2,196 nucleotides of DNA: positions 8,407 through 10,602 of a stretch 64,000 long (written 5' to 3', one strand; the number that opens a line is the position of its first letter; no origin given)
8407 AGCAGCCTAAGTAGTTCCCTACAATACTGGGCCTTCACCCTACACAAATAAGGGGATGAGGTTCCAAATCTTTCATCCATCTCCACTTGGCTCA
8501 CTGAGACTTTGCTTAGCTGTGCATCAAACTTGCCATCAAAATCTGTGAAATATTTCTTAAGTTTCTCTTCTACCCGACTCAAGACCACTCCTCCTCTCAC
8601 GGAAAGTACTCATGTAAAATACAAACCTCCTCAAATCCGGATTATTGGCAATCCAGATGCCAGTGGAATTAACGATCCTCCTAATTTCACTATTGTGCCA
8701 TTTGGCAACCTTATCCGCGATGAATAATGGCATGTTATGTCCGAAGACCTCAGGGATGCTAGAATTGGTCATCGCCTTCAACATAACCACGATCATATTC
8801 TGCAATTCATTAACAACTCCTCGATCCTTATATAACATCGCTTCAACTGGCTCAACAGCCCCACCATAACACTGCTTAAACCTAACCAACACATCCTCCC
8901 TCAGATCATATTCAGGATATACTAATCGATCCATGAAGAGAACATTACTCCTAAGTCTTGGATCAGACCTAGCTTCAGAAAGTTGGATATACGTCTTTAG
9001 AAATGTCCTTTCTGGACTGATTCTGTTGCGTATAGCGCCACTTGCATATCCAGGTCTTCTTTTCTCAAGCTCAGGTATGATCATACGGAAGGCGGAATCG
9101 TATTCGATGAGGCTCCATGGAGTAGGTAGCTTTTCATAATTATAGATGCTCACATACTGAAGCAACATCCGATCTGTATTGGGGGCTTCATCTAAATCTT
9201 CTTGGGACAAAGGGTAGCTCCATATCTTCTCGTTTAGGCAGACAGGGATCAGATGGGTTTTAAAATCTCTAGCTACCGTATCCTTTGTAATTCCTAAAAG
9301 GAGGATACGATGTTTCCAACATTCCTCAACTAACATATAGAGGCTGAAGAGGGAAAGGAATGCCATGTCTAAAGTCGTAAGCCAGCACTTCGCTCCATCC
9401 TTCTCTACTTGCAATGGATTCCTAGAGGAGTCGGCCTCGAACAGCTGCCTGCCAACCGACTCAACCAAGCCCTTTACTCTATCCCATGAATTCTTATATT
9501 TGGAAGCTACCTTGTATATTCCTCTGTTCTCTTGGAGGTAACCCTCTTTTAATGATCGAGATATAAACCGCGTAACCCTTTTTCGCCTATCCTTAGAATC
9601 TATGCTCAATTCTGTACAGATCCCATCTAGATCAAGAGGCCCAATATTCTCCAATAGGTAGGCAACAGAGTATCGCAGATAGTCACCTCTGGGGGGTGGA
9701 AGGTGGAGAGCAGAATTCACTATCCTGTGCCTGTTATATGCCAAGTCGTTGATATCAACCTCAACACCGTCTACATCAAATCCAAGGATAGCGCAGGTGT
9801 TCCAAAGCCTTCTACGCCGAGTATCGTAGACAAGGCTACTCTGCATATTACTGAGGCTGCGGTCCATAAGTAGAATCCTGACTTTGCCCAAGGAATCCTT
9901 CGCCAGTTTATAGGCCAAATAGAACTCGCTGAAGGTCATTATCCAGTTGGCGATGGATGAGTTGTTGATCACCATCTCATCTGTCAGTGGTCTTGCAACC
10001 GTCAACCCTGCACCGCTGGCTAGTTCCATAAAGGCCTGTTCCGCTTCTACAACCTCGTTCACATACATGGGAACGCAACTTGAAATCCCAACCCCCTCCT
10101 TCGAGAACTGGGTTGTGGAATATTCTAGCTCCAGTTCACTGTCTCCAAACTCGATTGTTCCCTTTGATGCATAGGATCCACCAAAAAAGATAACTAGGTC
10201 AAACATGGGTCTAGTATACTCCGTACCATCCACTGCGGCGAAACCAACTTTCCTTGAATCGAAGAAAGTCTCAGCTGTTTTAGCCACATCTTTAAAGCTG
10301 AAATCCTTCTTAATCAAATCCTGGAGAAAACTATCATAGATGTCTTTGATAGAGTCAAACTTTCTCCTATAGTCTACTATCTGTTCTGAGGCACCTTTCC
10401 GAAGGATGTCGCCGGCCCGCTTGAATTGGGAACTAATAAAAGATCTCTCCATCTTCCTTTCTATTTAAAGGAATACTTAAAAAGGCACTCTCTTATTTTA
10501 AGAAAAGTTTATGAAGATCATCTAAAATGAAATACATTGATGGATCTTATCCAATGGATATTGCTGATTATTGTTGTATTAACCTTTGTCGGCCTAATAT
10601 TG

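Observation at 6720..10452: Stand-alone, enlarged NurA-like / HerA-like gene pair with no Mre11-Rad50 partner: candidate novel nuclease-ATPase system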

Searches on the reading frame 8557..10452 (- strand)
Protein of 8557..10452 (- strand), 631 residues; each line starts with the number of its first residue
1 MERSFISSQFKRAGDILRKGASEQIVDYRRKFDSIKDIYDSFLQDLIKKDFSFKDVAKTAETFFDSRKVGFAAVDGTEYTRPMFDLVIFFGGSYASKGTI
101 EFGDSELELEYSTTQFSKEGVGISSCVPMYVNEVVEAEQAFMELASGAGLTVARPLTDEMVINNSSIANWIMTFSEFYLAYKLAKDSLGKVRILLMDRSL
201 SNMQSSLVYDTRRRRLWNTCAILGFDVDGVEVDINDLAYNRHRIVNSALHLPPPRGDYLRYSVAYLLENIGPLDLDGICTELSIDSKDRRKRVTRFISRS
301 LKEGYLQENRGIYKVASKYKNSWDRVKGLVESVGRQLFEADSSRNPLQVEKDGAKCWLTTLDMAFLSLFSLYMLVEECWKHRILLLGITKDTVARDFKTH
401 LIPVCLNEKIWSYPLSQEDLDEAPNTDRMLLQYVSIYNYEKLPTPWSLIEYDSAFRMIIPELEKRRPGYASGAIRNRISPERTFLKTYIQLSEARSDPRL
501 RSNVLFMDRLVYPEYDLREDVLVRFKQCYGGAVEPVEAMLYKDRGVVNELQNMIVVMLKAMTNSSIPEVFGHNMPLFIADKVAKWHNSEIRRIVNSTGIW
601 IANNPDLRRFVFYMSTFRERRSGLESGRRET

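Call 3: search_protein_families(library=pfam, proteins=[window:8557-10452:-], max_evalue=1)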
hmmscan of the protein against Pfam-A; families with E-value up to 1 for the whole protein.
window:8557-10452:- (631 aa): 0 families

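Call 4: search_protein_families(library=ncbifam, proteins=[window:8557-10452:-], max_evalue=1)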
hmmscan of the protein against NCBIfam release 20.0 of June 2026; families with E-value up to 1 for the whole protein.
window:8557-10452:- (631 aa): 0 families

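Call 5: search_protein_families(library=padloc, proteins=[window:8557-10452:-], max_evalue=1)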
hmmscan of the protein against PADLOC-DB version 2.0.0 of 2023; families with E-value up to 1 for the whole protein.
window:8557-10452:- (631 aa): 0 families

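Call 6: find_homologous_proteins(query=window:8557-10452:-)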
Query window:8557-10452:- (631 aa): 1134 proteins with E <= 0.001 among 8000 candidates; the best 120 are listed.
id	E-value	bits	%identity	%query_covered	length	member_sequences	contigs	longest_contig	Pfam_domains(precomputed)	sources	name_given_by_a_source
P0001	0.0e+0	1432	100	100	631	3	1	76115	-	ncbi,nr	ncbi:MAG: hypothetical protein L6N96_07065 [Candidatus Methylarchaceae archaeon HK02M2]|nr:hypotheti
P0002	0.0e+0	1121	77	100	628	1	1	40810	-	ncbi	-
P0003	0.0e+0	1117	77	100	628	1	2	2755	-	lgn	-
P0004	0.0e+0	1117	78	100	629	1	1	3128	-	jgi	jgi:hypothetical protein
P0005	0.0e+0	1108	76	100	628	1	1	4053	-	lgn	-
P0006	0.0e+0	1101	75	100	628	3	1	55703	-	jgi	-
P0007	0.0e+0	1090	75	100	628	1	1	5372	-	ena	-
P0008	0.0e+0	1089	75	100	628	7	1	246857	-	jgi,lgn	jgi:hypothetical protein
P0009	0.0e+0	1084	75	100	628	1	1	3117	-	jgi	jgi:hypothetical protein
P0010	0.0e+0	1068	74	99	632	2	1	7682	-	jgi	jgi:hypothetical protein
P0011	0.0e+0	1030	71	100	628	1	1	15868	-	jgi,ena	-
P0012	0.0e+0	1029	71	100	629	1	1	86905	-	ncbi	-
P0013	0.0e+0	1018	71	99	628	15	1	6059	-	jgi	jgi:hypothetical protein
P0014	0.0e+0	1016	71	100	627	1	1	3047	-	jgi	jgi:hypothetical protein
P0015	0.0e+0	1016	70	100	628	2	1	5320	-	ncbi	-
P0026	3.1e-290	982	68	100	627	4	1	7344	PF09376.17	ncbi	-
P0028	6.9e-288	974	67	100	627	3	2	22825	PF09376.17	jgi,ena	-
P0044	2.8e-250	850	58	100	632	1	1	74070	PF09376.17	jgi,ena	-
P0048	5.6e-249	846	60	100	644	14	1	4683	PF09376.17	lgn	-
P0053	3.7e-246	836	58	99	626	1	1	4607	PF09376.17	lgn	-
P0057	1.0e-244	832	57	100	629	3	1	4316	PF09376.17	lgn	-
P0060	4.4e-244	830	58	99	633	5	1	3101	PF09376.17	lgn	-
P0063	4.4e-243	826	57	99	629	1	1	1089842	-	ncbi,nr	ncbi:MAG: hypothetical protein JSV57_06015 [Candidatus Bathyarchaeota archaeon]|nr:MAG: hypothetical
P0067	2.3e-242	824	59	100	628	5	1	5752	PF09376.17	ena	-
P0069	2.9e-241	820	56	100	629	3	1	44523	PF09376.17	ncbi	ncbi:MAG: hypothetical protein ACUVV4_05840 [Candidatus Bathyarchaeia archaeon]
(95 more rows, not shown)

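Call 7: find_encoding_contigs(protein=P0001, flank=10000, max_places=3)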
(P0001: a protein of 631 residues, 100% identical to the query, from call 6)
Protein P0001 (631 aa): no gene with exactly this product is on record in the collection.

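Call 8: find_encoding_contigs(protein=P0063, flank=10000, max_places=3)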
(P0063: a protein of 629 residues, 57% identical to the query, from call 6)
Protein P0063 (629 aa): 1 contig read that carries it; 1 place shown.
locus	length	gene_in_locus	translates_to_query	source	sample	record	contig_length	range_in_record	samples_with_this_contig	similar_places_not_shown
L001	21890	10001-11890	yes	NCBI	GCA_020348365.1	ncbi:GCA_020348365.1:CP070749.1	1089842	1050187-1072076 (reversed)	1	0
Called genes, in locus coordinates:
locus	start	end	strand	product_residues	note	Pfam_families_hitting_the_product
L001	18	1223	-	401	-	PF01321:Creatinase_N, PF00557:Peptidase_M24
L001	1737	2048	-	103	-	PF03297:Ribosomal_S25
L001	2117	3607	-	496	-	PF23545:Zn_ribbon_HMPTM, PF13353:Fer4_12 (faint), PF04055:Radical_SAM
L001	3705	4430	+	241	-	PF01978:TrmB, PF11495:TrmB_EBD_N (weak)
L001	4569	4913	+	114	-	-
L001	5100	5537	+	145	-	PF00583:Acetyltransf_1, PF13673:Acetyltransf_10, PF13508:Acetyltransf_7, PF08445:FR47 (weak)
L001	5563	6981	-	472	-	PF01909:NTP_transf_2 (weak), PF09249:tRNA_NucTransf2, PF21133:CAA_C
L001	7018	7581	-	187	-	PF10469:AKAP7_NLS, PF02834:LigT_PEase, PF13563:2_5_RNA_ligase2, PF02834:LigT_PEase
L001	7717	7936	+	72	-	PF02913:FAD-oxidase_C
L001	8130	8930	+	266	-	-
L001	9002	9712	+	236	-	PF00702:Hydrolase, PF13419:HAD_2, PF13242:Hydrolase_like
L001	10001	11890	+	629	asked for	-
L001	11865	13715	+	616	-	PF01935:DUF87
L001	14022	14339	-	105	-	PF07831:PYNP_C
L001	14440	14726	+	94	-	PF16906:Ribosomal_L26, PF00467:KOW (weak)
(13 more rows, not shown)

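Call 10: search_solved_structures(query=A1, max_evalue=10, show_alignments=3)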
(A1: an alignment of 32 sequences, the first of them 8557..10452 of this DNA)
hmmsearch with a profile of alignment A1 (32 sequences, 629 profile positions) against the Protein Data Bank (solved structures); distinct sequences matched with E-value up to 10: 4.
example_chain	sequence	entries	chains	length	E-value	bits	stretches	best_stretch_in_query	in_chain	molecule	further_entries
4zrl_B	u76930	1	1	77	0.33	12.4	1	445-502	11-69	Defective in germ line development protein 3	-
2jn9_A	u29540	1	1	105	0.36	12.3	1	147-241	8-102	YkvR protein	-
31zn_A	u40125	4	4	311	0.56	11.7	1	33-85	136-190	SAP30-binding protein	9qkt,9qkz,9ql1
9vuh_C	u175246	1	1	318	0.59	11.6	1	33-85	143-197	SAP30-binding protein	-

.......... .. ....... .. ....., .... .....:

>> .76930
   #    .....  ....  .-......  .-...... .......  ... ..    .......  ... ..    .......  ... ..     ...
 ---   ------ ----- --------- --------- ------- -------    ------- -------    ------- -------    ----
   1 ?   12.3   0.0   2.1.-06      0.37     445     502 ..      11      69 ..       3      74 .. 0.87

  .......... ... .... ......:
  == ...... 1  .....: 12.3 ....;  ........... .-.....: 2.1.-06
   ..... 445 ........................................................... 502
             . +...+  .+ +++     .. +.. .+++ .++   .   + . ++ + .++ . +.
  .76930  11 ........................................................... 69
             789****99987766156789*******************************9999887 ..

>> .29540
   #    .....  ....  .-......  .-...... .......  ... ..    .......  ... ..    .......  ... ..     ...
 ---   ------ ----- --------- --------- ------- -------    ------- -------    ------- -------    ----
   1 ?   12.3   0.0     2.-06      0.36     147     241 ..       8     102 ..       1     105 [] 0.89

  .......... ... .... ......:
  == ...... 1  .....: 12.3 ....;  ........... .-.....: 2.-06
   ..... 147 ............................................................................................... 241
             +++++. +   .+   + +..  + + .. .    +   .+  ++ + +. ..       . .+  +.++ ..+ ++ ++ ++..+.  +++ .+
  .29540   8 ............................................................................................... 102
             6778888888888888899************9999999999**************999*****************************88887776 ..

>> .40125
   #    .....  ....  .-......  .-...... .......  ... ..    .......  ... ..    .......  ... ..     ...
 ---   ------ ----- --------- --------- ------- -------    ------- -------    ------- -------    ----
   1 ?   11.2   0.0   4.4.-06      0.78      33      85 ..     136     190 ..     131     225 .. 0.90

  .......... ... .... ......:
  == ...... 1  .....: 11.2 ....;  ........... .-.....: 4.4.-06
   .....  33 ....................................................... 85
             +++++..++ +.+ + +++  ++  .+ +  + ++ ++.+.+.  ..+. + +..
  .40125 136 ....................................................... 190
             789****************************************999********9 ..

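Call 12: search_protein_families(library=pfam, alignment_id=A1, max_evalue=1)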
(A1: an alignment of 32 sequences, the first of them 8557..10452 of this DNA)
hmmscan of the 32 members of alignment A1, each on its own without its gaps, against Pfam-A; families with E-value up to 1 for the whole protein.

A. member 1, window:8557-10452:- (631 aa): 0 families

B. families by the number of members that match (of 32 scanned): 22 families
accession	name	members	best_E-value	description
PF09376.16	NurA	18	4.7e-07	NurA domain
PF16007.11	DUF4777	12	0.001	Domain of unknown function (DUF4777)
PF02186.21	TFIIE_beta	8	0.0077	TFIIE beta subunit core domain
PF22206.1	Cas_Csm6_6H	2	0.016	CRISPR-associated protein Csm6 6H domain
PF01047.28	MarR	2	0.052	MarR family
PF19184.5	DUF5866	1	0.019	Family of unknown function (DUF5866)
PF04750.19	Far-17a_AIG1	1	0.02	FAR-17a/AIG1-like protein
PF12802.13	MarR_2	1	0.03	MarR family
PF13412.12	HTH_24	1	0.057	Winged helix-turn-helix DNA-binding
PF21476.4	PF0610-like_N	1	0.059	PF0610-like, N-terminal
PF08100.18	Dimerisation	1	0.063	O-methyltransferase dimerisation domain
PF25213.1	HVO_A0261_N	1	0.072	HVO_A0261 N-terminal domain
PF01978.25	TrmB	1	0.095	Sugar-specific transcriptional regulator TrmB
PF10547.14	P22_AR_N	1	0.1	P22_AR N-terminal domain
PF00568.29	WH1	1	0.1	WH1 domain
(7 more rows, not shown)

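Call 24: predict_structure(alignment_id=A1)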
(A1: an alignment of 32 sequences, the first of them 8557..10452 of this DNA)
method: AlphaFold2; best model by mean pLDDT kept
length: 631 residues; sequences in the alignment: 32
mean_pLDDT: 73.1   pTM: 0.79
mean pLDDT of the five models: 73.1, 73.0, 68.0, 65.9, 64.0
residues with pLDDT >= 90: 218; 70-90: 191; 50-70: 76; < 50: 146
segments of 3 or more residues with pLDDT < 50: 1-3, 80-89, 115-165, 464-477, 564-631
pLDDT, mean of each block of 10 residues (from residue 1): 55 64 67 74 89 95 93 70 43 75 89 49 39 31 33 32 55 89 79 89 86 81 90 94 91 87 94 97 92 95 96 96 96 86 70 78 93 96 90 70 87 78 74 73 87 78 44 47 90 58 80 94 85 87 95 91 46 35 41 43 42 31 33 39
secondary structure, 60 per line:
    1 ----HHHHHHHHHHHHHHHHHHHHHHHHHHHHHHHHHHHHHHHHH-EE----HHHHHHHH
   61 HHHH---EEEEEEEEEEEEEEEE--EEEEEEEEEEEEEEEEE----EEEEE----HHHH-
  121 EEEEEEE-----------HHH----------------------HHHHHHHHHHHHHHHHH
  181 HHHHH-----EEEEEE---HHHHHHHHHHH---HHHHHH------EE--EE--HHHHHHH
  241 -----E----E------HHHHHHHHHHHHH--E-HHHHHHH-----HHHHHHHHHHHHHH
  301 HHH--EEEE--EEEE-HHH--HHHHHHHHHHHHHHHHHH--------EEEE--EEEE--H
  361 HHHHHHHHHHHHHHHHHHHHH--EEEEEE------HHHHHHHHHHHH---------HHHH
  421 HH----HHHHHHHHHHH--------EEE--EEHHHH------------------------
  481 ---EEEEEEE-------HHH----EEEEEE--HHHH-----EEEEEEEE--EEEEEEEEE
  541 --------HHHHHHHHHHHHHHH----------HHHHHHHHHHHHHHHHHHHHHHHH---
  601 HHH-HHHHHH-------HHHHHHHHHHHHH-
elements in order: H5-45 H53-64 E68-83 E86-102 E107-111 H116-119 E121-127 H164-185 E191-196 H200-210 H214-219 H234-240 H258-270 H275-281 H287-303 E306-309 E312-315 H322-339 E348-351 E354-357 H360-381 E384-389 H396-407 H417-422 H427-437 E446-448 H453-456 E484-490 E505-510 H513-516 E522-529 E532-540 H549-563 H574-597 H605-610 H618-630

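Call 37: find_related_loci(query=A1, collection=genome_contigs, flank=10000)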
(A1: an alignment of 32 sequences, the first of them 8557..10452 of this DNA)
Query A1 (631 aa) in genome_contigs; peptide patterns used: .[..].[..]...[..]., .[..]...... (x = any residue, [..] = any of these).
261 stretches matched a pattern; 238 encode a relative of the query (tblastn E <= 1e-3); the best 80 are kept; 80 distinct loci.
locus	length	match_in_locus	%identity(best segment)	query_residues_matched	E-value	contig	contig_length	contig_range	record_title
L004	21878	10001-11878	70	1-629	0e+0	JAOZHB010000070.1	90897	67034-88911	MAG: Candidatus Bathyarchaeota archaeon isolate DVMM_8 S150cm_k147_3275430, whole genome shotgun sequence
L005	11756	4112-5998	68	1-629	0e+0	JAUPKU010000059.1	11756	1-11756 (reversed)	MAG: Thermoproteota archaeon isolate erpe_2018_pw_0hr_WHONDRS-PP48-000085_B_bin.57 scaffold_433197, whole genome shotgun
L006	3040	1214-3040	67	1-611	0e+0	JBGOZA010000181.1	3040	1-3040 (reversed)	MAG: Candidatus Bathyarchaeia archaeon isolate OBJ_0618_130150_3 k141_4687297_length_3040_cov_9.6575, whole genome shotg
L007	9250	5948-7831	66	1-631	0e+0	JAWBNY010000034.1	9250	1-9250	MAG: Candidatus Bathyarchaeia archaeon isolate HHBFW-2_201803_bins_133 HHBFW-2_201803_bins_133_scaffold_34, whole genome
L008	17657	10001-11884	64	1-631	0e+0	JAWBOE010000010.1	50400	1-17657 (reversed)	MAG: Candidatus Bathyarchaeia archaeon isolate HHBFW-2_201803_bins_186 HHBFW-2_201803_bins_186_scaffold_10, whole genome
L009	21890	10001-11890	60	4-630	0e+0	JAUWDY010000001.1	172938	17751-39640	MAG: Candidatus Bathyarchaeota archaeon isolate CSMAG_2176 CSMAG_2176_k141_750128_length_172938_cov_15.0000, whole genom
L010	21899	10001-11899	57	1-630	0e+0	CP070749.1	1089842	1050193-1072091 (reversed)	MAG: Candidatus Bathyarchaeota archaeon isolate bin345 chromosome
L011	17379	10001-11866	55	8-630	0e+0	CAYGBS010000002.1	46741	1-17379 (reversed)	MAG TPA_asm: uncultured Candidatus Bathyarchaeia archaeon isolate ERP108616_co2_16 genome assembly, contig: NODE_826_len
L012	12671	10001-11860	55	11-631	0e+0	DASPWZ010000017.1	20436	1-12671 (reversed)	MAG TPA_asm: Candidatus Dormiibacterota bacterium isolate SMAG_U11554 k141_182835, whole genome shotgun sequence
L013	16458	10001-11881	54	4-631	0e+0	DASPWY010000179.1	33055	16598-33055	MAG TPA_asm: Candidatus Bathyarchaeia archaeon isolate SMAG_U11553 k141_255241, whole genome shotgun sequence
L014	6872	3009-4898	54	1-630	0e+0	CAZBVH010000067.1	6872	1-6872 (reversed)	MAG TPA_asm: uncultured Candidatus Bathyarchaeia archaeon isolate binchicken_co10_301 genome assembly, contig: NODE_1063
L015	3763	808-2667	54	11-631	0e+0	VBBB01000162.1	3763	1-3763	MAG: Candidatus Bathyarchaeota archaeon isolate BA_7 14_0903_09_20cm_scaffold_6956, whole genome shotgun sequence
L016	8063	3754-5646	53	4-630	0e+0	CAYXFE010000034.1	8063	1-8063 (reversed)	MAG TPA_asm: uncultured Candidatus Bathyarchaeia archaeon isolate SRP141559_co1_159 genome assembly, contig: NODE_5513_l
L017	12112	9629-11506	55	4-630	0e+0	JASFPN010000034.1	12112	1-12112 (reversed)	MAG: Candidatus Bathyarchaeota archaeon isolate D0819M58metaG_Bin_735 D0819M58metaG_FD_scaffold_540_c1, whole genome sho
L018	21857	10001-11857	54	11-630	0e+0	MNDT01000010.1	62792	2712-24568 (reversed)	MAG: archaeon 13_2_20CM_2_53_6 13_2_20cm_2_scaffold_180, whole genome shotgun sequence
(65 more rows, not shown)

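Call 59: search_protein_representatives(alignment_id=A1)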
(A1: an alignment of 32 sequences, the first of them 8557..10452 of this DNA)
Query: 32 sequences, 629 profile positions. Proteins with E-value up to 0.001 (for the whole library): 494; up to 1e-10: 336; up to 1e-30: 157. The best 150 are listed.
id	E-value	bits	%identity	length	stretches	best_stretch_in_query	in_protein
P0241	6.2e-270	913.4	-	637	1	4-628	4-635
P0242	2.9e-239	812.1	-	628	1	6-628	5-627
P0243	1.1e-231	787.1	-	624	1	5-627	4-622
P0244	8.2e-227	771.0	-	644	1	4-627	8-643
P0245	4.9e-189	646.2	-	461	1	171-629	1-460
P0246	2.3e-179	614.2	-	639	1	4-628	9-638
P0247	4.1e-172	590.3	-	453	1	171-627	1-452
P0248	1.6e-158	545.3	-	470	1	14-435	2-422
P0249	2.7e-154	531.4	-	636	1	4-627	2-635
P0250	1.1e-151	522.8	-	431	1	3-401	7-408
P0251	8.8e-150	516.5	-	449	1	4-446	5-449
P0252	2.1e-149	515.3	-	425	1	6-424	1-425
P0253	3.4e-140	484.9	-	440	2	238-508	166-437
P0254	2.0e-138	479.0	-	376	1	257-627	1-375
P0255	1.3e-133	463.0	-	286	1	345-628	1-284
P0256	1.6e-133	462.8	-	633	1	7-628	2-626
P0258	3.1e-117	409.0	-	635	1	4-628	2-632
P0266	1.4e-92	327.5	-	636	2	164-628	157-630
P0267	3.1e-89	316.5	-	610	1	4-621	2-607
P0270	6.3e-86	305.6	-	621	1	18-627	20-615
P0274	3.8e-83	296.4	-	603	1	3-603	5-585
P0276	5.7e-78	279.3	-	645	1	12-627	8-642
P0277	2.4e-68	247.5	-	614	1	29-599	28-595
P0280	1.4e-65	238.3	-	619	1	5-604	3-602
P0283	5.2e-64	233.2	-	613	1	15-602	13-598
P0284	3.4e-63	230.5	-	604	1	25-627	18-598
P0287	4.0e-62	226.9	-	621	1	11-597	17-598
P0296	1.7e-57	211.7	-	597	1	49-627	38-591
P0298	6.0e-56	206.5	-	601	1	23-597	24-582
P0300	1.5e-55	205.2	-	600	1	18-626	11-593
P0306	1.6e-54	201.8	-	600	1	17-627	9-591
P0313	1.1e-51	192.4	-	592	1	49-626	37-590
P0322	6.0e-49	183.4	-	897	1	16-618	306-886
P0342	5.4e-43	163.7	-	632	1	71-627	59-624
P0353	6.6e-40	153.5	-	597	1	165-627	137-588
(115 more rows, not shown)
